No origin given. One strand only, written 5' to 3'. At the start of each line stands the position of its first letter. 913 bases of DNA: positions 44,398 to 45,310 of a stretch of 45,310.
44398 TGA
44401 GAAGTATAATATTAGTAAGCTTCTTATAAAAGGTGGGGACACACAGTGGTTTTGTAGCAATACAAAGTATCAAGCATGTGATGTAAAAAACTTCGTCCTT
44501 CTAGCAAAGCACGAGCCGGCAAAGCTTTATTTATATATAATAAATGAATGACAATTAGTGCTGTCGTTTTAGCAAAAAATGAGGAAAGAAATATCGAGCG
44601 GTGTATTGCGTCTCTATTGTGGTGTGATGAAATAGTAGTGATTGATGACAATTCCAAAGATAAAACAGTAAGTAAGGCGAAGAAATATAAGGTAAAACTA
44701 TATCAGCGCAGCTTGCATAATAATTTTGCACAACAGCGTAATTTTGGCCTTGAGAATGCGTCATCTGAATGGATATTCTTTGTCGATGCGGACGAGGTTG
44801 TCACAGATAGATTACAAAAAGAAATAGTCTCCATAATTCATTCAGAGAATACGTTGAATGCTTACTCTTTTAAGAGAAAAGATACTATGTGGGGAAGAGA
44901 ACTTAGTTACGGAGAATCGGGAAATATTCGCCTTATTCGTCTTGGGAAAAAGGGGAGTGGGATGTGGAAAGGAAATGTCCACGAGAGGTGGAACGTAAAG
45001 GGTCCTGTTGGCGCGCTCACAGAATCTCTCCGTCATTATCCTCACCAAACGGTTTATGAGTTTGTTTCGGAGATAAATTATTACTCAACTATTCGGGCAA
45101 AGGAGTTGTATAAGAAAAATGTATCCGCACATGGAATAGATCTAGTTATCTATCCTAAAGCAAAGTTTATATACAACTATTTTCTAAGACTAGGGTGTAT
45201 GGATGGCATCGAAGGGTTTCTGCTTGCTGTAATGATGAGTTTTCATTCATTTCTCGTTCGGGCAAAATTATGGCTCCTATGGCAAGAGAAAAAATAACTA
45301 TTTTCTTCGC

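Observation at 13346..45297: Supercluster of about 16 glycosyltransferase-like genes with seven polytopic GT-C/YfhO/DUF2723-type proteins: a multi-branch polyprenyl-phosphate-sugar surface glycosylation system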

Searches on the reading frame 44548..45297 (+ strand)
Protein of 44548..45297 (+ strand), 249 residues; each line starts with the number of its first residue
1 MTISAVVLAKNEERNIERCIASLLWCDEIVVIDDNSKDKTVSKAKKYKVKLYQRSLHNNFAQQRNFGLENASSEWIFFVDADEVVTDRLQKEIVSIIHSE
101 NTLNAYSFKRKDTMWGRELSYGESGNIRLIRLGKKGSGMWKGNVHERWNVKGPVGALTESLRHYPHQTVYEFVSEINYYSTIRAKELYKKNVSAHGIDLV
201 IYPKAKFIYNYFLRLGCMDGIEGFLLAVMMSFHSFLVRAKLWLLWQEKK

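Call 6: search_protein_families(library=pfam, proteins=[window:44548-45297:+], max_evalue=0.01)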
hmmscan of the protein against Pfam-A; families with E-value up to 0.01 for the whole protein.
window:44548-45297:+ (249 aa): 4 families
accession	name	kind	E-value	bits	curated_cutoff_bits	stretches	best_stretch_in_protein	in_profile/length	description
PF00535.33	Glycos_transf_2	-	4.9e-22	79.1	23.3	1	4-135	1-140/168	Glycosyl transferase family 2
PF10111.15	Glyco_tranf_2_2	-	3.1e-07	30.6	27.3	1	28-101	31-110/276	Glycosyltransferase like family 2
PF13704.12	Glyco_tranf_2_4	-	1.6e-05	25.7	27.5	1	10-86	1-85/98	Glycosyl transferase family 2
PF13641.12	Glyco_tranf_2_3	-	0.00035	21.1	27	1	3-97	3-111/230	Glycosyltransferase like family 2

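Call 11: find_encoding_contigs(protein=window:44548-45297:+, flank=10000, max_places=4)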
Protein window:44548-45297:+ (249 aa): 2 contigs read that carry it; 2 places shown.
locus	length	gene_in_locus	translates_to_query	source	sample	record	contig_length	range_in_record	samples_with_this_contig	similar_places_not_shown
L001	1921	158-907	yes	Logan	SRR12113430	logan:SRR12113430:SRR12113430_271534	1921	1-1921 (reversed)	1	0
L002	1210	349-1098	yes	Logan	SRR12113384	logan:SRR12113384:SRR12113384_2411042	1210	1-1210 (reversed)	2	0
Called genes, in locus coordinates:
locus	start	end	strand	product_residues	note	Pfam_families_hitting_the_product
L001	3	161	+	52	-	?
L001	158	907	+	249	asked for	PF00535:Glycos_transf_2, PF10111:Glyco_tranf_2_2 (weak)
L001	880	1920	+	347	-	?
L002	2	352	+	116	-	?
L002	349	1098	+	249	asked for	PF00535:Glycos_transf_2, PF10111:Glyco_tranf_2_2 (weak)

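Call 15: search_protein_families(library=ncbifam, proteins=[window:44548-45297:+], max_evalue=0.0001)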
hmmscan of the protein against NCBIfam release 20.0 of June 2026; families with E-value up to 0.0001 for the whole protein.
window:44548-45297:+ (249 aa): 10 families
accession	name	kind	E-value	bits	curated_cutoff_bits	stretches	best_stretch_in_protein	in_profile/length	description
TIGR04283.1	glyco_like_mftF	equivalog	4e-14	52.7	182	1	3-111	1-112/221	TIGR04283 family arsenosugar biosynthesis glycosyltransferase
TIGR04195.1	S_glycosyl_SunS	equivalog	6.1e-13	48.4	350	1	2-91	58-150/421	SunS family peptide S-glycosyltransferase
NF007482.0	PRK10073.1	equivalog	2.4e-09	36.6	423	1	3-100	8-113/334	glycosyltransferase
TIGR03965.1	mycofact_glyco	equivalog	2.1e-08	33.5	280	1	3-88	76-170/467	mycofactocin biosynthesis glycosyltransferase MftF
TIGR03937.1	PgaC_IcaA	equivalog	5.5e-06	25.6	422.3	1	2-105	46-158/407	poly-beta-1,6-N-acetyl-D-glucosamine synthase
NF010496.0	PRK13915.1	equivalog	7.4e-06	25.2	262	1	2-82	32-126/307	glucosyl-3-phosphoglycerate synthase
NF038302.1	EPS_HpsE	equivalog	7.4e-06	25.1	300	1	23-107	32-121/307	hormogonium polysaccharide biosynthesis glycosyltransferase HpsE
NF041875.1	EPS_EpsD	equivalog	1.5e-05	24.6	370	1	28-89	32-96/325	exopolysaccharide biosynthesis glycosyltransferase EpsD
NF047683.1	TeichurnBiosyTuaG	equivalog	2.8e-05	23.9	400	1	3-101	8-116/252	teichuronic acid biosynthesis protein TuaG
TIGR03469.1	HpnB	hypoth_equivalog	9.6e-05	21.6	379.25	0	3-52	46-100/386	hopene-associated glycosyltransferase HpnB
